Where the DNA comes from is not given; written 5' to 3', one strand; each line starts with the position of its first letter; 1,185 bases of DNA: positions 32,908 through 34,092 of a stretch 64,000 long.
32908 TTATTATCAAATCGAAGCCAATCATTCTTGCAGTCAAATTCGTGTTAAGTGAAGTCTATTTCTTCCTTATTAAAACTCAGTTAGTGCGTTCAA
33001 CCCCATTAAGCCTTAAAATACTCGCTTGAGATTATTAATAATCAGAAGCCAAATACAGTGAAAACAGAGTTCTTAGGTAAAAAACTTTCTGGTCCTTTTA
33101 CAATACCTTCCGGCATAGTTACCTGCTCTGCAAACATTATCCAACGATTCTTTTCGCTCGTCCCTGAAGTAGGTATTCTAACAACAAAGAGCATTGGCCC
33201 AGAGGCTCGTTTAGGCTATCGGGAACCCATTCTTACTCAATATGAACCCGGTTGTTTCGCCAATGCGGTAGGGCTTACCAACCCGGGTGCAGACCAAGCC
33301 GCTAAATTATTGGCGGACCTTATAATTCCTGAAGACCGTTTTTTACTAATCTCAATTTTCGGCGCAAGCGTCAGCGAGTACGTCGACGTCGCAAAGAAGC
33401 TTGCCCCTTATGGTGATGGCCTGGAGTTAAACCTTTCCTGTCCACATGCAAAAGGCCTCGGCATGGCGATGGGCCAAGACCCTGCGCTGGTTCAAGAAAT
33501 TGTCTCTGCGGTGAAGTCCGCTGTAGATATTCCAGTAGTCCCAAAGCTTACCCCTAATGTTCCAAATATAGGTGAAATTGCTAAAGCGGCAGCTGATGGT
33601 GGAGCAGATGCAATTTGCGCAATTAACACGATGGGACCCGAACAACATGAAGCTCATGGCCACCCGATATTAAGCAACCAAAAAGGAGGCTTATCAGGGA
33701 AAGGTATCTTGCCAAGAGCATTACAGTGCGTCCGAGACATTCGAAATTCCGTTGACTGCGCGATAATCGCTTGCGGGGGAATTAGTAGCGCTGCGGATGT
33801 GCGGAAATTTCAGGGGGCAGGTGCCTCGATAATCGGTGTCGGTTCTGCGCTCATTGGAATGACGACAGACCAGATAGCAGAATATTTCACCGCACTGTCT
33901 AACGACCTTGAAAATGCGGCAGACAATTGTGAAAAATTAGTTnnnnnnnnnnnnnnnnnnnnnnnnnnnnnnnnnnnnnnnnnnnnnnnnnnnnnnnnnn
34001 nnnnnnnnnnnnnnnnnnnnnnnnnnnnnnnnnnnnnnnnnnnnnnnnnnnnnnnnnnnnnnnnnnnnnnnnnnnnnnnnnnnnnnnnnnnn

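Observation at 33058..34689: Single-chain fusion of a dihydropyrimidine-dehydrogenase-like FMN barrel with a PyrK-like FAD/[2Fe-2S] reductase, beside the malonate uptake and activation genes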

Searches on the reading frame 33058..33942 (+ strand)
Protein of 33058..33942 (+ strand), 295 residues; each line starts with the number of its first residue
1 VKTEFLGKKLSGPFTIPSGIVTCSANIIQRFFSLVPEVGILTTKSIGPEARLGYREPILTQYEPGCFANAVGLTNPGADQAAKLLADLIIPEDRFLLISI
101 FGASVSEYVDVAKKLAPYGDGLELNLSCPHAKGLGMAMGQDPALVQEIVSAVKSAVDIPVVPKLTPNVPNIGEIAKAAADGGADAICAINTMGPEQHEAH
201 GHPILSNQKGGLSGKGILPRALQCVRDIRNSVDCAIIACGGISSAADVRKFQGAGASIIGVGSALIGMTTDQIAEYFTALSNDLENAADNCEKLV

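Call 28: search_solved_structures(query=window:33058-33942:+, max_evalue=1e-15, show_alignments=5)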
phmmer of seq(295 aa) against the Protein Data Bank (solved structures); distinct sequences matched with E-value up to 1e-15: 14.
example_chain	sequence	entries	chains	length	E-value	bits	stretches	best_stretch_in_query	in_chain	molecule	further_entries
5ue9_A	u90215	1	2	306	1.6e-33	119.7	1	30-265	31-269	Dihydroorotate dehydrogenase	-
1ep1_A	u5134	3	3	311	2.1e-33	119.3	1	30-264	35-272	DIHYDROOROTATE DEHYDROGENASE B (PYRD SUBUNIT)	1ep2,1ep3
5ksw_A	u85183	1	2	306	9.7e-33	117.1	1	30-265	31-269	Dihydroorotate dehydrogenase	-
1gt8_A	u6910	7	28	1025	1.7e-29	106.5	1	3-281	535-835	DIHYDROPYRIMIDINE DEHYDROGENASE | Dihydropyrimidine dehydrogenase [NADP(+)]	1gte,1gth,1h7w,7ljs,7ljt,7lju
1h7x_A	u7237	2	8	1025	3.2e-28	102.3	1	3-281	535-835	DIHYDROPYRIMIDINE DEHYDROGENASE | Dihydropyrimidine dehydrogenase [NADP(+)]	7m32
7m31_A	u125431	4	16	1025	4.2e-28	101.9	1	3-281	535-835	Dihydropyrimidine dehydrogenase [NADP(+)]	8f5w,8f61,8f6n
2djl_A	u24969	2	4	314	2.3e-18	70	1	4-265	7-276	dihydroorotate dehydrogenase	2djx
3w1a_A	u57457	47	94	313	9.4e-18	68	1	4-265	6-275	Dihydroorotate dehydrogenase (fumarate)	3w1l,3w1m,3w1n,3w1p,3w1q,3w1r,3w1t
2e68_A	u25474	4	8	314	9.5e-18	68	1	4-265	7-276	Dihydroorotate dehydrogenase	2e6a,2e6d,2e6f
3w87_A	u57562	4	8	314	9.5e-18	68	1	4-265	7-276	Dihydroorotate dehydrogenase (fumarate)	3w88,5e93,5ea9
2b4g_A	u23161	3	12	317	2e-17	66.9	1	2-266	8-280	dihydroorotate dehydrogenase | Dihydroorotate dehydrogenase (fumarate)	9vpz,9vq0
5xfv_A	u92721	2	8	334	2.4e-17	66.6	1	2-266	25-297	Dihydroorotate dehydrogenase (fumarate)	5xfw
3c3n_A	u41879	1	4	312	2.7e-17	66.5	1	4-265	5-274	Dihydroorotate dehydrogenase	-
9vpr_A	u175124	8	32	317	3.6e-16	62.8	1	2-266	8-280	Dihydroorotate dehydrogenase (fumarate)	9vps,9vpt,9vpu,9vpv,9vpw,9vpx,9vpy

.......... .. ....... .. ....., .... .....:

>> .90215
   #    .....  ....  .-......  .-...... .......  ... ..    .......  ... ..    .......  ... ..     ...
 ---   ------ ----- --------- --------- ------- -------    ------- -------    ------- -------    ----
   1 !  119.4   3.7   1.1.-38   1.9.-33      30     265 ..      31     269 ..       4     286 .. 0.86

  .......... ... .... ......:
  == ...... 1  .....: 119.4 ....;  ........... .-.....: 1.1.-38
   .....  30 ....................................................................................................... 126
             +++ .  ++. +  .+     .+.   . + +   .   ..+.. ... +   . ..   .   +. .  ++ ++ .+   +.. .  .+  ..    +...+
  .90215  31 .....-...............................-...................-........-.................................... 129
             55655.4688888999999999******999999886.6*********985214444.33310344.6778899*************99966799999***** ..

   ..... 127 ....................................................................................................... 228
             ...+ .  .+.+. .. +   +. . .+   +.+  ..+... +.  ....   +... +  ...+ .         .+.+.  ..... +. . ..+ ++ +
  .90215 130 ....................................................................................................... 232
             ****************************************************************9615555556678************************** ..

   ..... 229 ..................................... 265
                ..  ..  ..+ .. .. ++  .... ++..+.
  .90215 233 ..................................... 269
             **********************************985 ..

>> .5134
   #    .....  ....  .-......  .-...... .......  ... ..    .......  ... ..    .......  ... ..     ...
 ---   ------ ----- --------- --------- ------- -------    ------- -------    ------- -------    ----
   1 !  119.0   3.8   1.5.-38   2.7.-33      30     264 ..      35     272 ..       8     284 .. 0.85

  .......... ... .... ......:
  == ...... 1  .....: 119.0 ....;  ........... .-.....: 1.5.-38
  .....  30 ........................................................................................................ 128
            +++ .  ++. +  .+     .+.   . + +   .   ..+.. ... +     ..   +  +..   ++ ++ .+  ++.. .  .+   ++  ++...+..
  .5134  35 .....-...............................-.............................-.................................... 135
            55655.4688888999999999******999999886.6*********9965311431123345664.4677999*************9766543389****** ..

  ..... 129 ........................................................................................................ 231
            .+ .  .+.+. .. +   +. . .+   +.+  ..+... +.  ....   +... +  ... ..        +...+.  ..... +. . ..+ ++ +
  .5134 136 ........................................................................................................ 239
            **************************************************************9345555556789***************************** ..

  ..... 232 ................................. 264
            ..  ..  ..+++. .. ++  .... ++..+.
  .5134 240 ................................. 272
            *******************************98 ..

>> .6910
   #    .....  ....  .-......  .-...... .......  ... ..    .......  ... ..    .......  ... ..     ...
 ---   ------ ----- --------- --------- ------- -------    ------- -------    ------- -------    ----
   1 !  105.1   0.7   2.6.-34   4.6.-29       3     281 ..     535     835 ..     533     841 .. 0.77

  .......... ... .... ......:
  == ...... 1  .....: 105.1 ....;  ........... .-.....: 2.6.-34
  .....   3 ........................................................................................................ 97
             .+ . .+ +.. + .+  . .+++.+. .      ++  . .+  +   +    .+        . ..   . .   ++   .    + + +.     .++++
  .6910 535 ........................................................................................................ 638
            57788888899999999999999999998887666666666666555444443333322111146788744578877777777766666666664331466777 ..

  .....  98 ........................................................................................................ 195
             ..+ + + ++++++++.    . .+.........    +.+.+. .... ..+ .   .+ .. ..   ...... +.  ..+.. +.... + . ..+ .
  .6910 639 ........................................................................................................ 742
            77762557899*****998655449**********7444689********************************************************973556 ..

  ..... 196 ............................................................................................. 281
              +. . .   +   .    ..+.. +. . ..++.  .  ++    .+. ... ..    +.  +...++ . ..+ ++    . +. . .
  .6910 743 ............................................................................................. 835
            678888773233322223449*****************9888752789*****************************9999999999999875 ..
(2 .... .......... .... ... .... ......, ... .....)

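Call 39: search_dna_similar(query=window:33058-33942:+, collection=plasmids, mode=protein, max_rows=40, rows=spread)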
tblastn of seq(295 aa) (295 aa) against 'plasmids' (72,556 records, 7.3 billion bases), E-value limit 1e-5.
Records with a match: 131; places in all: 132; records where one place covers at least 80% of the query: 1.
Best place of each record, by identity: <60% 131.
By first word of the organism name: Klebsiella 53; Bacillus 13; Clostridium 7; Escherichia 5; Azospirillum 5; Salmonella 4; Variovorax 3; Nitratireductor 3; Listeria 2; Roseivivax 2; and 30 more.
By predicted mobility (MOB-suite, as given by PLSDB): non-mobilizable 100; conjugative 23; mobilizable 8.
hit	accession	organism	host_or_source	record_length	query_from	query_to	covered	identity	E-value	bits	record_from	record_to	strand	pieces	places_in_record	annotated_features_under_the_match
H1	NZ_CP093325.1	Bacillus sp. N5-665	whole organism,peat soil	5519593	1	251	85%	35.4%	1e-19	96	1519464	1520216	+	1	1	none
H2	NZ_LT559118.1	Nonomuraea gerenzanensis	-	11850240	1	232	79%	33.3%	4e-18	92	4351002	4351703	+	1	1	none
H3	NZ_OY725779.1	Parabacteroides distasonis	-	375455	32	232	68%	36.3%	2e-14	81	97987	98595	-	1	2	dihydroorotate dehydrogenase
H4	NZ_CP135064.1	Streptococcus suis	Homo sapiens,blood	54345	37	233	67%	35.0%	2e-13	78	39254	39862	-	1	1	dihydroorotate dehydrogenase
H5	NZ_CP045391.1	Roseivivax sp. THAF30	pure culture,Surface of a polyethylene ...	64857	7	232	77%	29.6%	1e-8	63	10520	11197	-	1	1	dihydroorotate dehydrogenase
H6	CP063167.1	Variovorax paradoxus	-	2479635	37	229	65%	34.2%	7e-14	79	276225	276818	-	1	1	dihydroorotate dehydrogenase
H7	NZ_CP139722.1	Nitratireductor rhodophyticola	Bacterial Culture,hydrothermal vent ...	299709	1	226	77%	28.9%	5e-7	58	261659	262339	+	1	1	dihydroorotate dehydrogenase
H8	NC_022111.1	Prevotella sp. oral taxon 299 str. F0039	Homo sapiens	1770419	32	232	68%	31.4%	3e-11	71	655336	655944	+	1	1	none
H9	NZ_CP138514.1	Variovorax paradoxus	Legume root,PacBio whole genome assembly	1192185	38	229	65%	32.8%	1e-9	66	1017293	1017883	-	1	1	none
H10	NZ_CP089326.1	Klebsiella pneumoniae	pure culture,raw milk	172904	37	229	65%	31.2%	1e-10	69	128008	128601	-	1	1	dihydroorotate dehydrogenase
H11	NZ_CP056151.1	Klebsiella grimontii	culture,Wastewater influent sample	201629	37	229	65%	31.2%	1e-10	69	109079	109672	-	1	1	dihydroorotate dehydrogenase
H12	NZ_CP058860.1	Klebsiella quasipneumoniae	Stanley WWTPs_28 WWTPs effluent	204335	37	229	65%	31.2%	1e-10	69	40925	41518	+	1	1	dihydroorotate dehydrogenase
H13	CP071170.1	Klebsiella pneumoniae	Homo sapiens,pure culture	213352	37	229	65%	31.2%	1e-10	69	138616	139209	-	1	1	dihydroorotate dehydrogenase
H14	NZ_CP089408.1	Klebsiella michiganensis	Homo sapiens,urine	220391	37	229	65%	31.2%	1e-10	69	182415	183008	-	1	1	dihydroorotate dehydrogenase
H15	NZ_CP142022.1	Klebsiella pneumoniae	Homo sapiens,culture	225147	37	229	65%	31.2%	1e-10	69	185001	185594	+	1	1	dihydroorotate dehydrogenase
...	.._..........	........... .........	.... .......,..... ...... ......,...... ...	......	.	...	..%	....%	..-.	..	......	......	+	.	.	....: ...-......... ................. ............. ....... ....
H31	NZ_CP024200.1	Thalassospira marina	-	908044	108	228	41%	42.0%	1e-10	69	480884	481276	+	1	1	preA: NAD-dependent dihydropyrimidine dehydrogenase subunit PreA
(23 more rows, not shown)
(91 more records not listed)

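Call 41: get_annotated_region(hit=H1, flank=2500)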
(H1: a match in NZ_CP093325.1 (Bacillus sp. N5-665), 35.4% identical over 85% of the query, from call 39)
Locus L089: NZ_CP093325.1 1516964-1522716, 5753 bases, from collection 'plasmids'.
description: Bacillus sp. N5-665 strain N5/665 plasmid p1, complete sequence
organism: Bacillus sp. N5-665 (NCBI taxid 2925318)
taxonomy: Bacteria; Bacillota; Bacilli; Bacillales; Bacillaceae; Bacillus; Bacillus sp. N5-665
host: -; source: whole organism,peat soil; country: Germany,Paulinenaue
typing (MOB-suite, as given by PLSDB): non-mobilizable
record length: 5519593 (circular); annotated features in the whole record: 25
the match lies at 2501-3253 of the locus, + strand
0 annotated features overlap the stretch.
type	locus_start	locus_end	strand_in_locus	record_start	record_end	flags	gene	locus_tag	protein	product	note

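Call 42: get_annotated_region(hit=H3, flank=2500)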
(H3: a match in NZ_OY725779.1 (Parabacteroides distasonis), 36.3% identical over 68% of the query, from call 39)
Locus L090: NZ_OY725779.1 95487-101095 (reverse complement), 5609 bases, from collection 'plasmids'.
description: Parabacteroides distasonis strain Parabacteroides distasonis TSDC17.2-1.1 plasmid 34, complete sequence
organism: Parabacteroides distasonis (NCBI taxid 823)
taxonomy: Bacteria; Bacteroidota; Bacteroidia; Bacteroidales; Tannerellaceae; Parabacteroides; Parabacteroides distasonis
host: -; source: -; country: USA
typing (MOB-suite, as given by PLSDB): non-mobilizable
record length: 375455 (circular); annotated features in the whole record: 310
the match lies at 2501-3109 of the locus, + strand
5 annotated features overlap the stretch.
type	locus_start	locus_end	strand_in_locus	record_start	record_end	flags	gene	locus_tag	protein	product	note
CDS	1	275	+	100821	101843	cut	holA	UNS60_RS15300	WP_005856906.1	DNA polymerase III subunit delta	GO:0006260 - DNA replication [Evidence IEA]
CDS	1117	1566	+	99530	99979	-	-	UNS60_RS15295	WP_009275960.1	helix-turn-helix transcriptional regulator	-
CDS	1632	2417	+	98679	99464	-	-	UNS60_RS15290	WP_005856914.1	dihydroorotate dehydrogenase electron transfer subunit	-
CDS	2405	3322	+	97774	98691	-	-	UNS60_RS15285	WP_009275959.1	dihydroorotate dehydrogenase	GO:0006221 - pyrimidine nucleotide biosynthetic process [Evidence IEA]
CDS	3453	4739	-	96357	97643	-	-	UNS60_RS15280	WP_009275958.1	acetylxylan esterase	-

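Call 43: get_annotated_region(hit=H4, flank=2500)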
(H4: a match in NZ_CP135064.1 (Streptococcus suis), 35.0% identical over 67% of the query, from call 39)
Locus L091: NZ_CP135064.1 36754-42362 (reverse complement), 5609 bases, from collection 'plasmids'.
description: Streptococcus suis strain ID32563 plasmid pID32563-SS1, complete sequence
organism: Streptococcus suis (NCBI taxid 1307)
taxonomy: Bacteria; Bacillota; Bacilli; Lactobacillales; Streptococcaceae; Streptococcus; Streptococcus suis
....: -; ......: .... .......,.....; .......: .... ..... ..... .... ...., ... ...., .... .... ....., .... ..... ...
typing (MOB-suite, as given by PLSDB): non-mobilizable
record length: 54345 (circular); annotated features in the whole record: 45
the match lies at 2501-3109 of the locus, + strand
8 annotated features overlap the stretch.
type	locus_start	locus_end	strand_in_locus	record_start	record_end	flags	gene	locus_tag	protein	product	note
CDS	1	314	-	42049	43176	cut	-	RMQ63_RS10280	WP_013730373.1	glucose-1-phosphate adenylyltransferase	GO:0005978 - glycogen biosynthetic process [Evidence IEA]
CDS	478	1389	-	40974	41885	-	-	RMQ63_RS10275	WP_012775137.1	LysR family transcriptional regulator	GO:0006355 - regulation of DNA-templated transcription [Evidence IEA]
CDS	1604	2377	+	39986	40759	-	-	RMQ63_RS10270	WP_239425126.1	dihydroorotate dehydrogenase electron transfer subunit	GO:0006221 - pyrimidine nucleotide biosynthetic process [Evidence IEA]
CDS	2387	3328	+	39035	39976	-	-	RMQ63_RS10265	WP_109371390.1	dihydroorotate dehydrogenase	GO:0006221 - pyrimidine nucleotide biosynthetic process [Evidence IEA]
CDS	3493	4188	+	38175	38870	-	pyrF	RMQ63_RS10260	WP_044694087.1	orotidine-5'-phosphate decarboxylase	GO:0006207 - 'de novo' pyrimidine nucleobase biosynthetic process [Evidence IEA]; GO:0044205 - 'de novo' UMP ...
CDS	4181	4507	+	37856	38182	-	-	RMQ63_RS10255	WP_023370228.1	inorganic diphosphatase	GO:0006796 - phosphate-containing compound metabolic process [Evidence IEA]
CDS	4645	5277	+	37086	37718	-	pyrE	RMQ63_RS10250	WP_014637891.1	orotate phosphoribosyltransferase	GO:0009220 - pyrimidine ribonucleotide biosynthetic process [Evidence IEA]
CDS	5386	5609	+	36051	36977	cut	-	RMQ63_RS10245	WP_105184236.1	glycosyltransferase family 2 protein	-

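Call 44: get_annotated_region(hit=H2, flank=2500)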
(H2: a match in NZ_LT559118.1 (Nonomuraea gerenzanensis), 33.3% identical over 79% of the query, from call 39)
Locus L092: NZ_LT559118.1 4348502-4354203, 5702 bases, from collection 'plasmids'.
description: Nonomuraea gerenzanensis isolate nono1 plasmid I, complete sequence
organism: Nonomuraea gerenzanensis (NCBI taxid 93944)
taxonomy: Bacteria; Actinomycetota; Actinomycetes; Streptosporangiales; Streptosporangiaceae; Nonomuraea; Nonomuraea gerenzanensis
host: -; source: -; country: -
typing (MOB-suite, as given by PLSDB): non-mobilizable
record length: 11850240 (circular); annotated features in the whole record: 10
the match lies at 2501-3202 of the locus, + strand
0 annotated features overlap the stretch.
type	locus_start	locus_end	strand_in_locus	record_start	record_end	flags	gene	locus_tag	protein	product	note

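Call 45: get_annotated_region(hit=H28, flank=2500)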
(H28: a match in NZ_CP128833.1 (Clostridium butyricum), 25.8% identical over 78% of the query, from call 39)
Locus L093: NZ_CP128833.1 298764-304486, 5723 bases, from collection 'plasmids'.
description: Clostridium butyricum strain DKU-11 plasmid unnamed1, complete sequence
organism: Clostridium butyricum (NCBI taxid 1492)
taxonomy: Bacteria; Bacillota; Clostridia; Eubacteriales; Clostridiaceae; Clostridium; Clostridium butyricum
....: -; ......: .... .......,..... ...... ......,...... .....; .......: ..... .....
typing (MOB-suite, as given by PLSDB): non-mobilizable
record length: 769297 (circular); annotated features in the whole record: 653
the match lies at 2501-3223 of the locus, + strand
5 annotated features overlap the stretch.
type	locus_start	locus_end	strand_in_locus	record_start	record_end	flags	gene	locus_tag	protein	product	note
CDS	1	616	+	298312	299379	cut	-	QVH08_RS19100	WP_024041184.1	ABC transporter substrate-binding protein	-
CDS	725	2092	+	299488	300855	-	hydA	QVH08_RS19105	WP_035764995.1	dihydropyrimidinase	GO:0008152 - metabolic process [Evidence IEA]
CDS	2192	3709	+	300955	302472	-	preA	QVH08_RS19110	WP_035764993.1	NAD-dependent dihydropyrimidine dehydrogenase subunit PreA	GO:0006210 - thymine catabolic process [Evidence IEA]; GO:0006212 - uracil catabolic process [Evidence IEA]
CDS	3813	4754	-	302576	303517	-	-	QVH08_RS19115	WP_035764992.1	sugar-binding domain-containing protein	-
CDS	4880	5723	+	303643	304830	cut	trpB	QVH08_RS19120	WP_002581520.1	tryptophan synthase subunit beta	GO:0000162 - tryptophan biosynthetic process [Evidence IEA]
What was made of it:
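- On Dihydropyrimidine dehydrogenase / PreA: By contrast, C. butyricum preA lies beside hydA (call 45).
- Closest known: Dihydropyrimidine dehydrogenase. Different: Their genes sit with dihydropyrimidinase (call 45), which is not the case here.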

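Call 46: get_annotated_region(hit=H31, flank=2500)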
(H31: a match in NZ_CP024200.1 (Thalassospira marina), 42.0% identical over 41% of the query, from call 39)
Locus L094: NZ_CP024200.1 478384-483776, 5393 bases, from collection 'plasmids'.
description: Thalassospira marina strain CSC3H3 plasmid pCSC3H3, complete sequence
organism: Thalassospira marina (NCBI taxid 2048283)
taxonomy: Bacteria; Pseudomonadota; Alphaproteobacteria; Rhodospirillales; Thalassospiraceae; Thalassospira; Thalassospira marina
host: -; source: -; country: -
typing (MOB-suite, as given by PLSDB): non-mobilizable
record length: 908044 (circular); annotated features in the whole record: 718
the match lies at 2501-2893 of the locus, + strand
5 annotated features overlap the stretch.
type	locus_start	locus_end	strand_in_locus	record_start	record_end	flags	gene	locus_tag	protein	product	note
CDS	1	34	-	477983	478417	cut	-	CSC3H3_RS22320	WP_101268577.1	universal stress protein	-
CDS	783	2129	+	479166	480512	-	-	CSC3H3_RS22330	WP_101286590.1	NAD(P)-dependent oxidoreductase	-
CDS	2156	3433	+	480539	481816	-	preA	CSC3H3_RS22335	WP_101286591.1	NAD-dependent dihydropyrimidine dehydrogenase subunit PreA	GO:0006210 - thymine catabolic process [Evidence IEA]; GO:0006212 - uracil catabolic process [Evidence IEA]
CDS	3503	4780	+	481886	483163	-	-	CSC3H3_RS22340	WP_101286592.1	Zn-dependent hydrolase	-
CDS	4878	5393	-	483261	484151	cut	-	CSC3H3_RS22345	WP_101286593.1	transporter substrate-binding domain-containing protein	-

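Call 47: get_annotated_region(hit=H10, flank=2500)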
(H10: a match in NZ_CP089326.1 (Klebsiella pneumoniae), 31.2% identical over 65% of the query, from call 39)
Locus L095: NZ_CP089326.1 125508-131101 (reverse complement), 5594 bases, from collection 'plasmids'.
description: Klebsiella pneumoniae strain KP062 plasmid pKP062-1, complete sequence
organism: Klebsiella pneumoniae (NCBI taxid 573)
taxonomy: Bacteria; Pseudomonadota; Gammaproteobacteria; Enterobacterales; Enterobacteriaceae; Klebsiella; Klebsiella pneumoniae
host: -; source: pure culture,raw milk; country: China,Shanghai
typing (MOB-suite, as given by PLSDB): non-mobilizable; replicon IncFIB,IncU
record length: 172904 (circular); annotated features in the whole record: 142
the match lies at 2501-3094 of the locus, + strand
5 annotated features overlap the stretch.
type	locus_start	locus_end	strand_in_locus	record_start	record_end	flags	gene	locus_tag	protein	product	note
CDS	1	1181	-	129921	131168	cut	-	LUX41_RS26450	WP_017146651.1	MFS transporter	-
CDS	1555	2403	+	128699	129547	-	-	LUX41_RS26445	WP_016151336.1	hypothetical protein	-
CDS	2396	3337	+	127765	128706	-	-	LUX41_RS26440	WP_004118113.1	dihydroorotate dehydrogenase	GO:0006221 - pyrimidine nucleotide biosynthetic process [Evidence IEA]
CDS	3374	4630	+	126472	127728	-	-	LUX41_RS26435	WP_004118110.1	Zn-dependent hydrolase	-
CDS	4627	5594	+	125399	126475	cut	pyrC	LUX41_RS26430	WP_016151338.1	dihydroorotase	GO:0009220 - pyrimidine ribonucleotide biosynthetic process [Evidence IEA]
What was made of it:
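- Class 1B-type enzymes can run reductively, and a Klebsiella plasmid cluster of PyrK-like, DHOD-like, Zn-hydrolase, pyrC and MFS genes looks like such a catabolic module (call 47).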
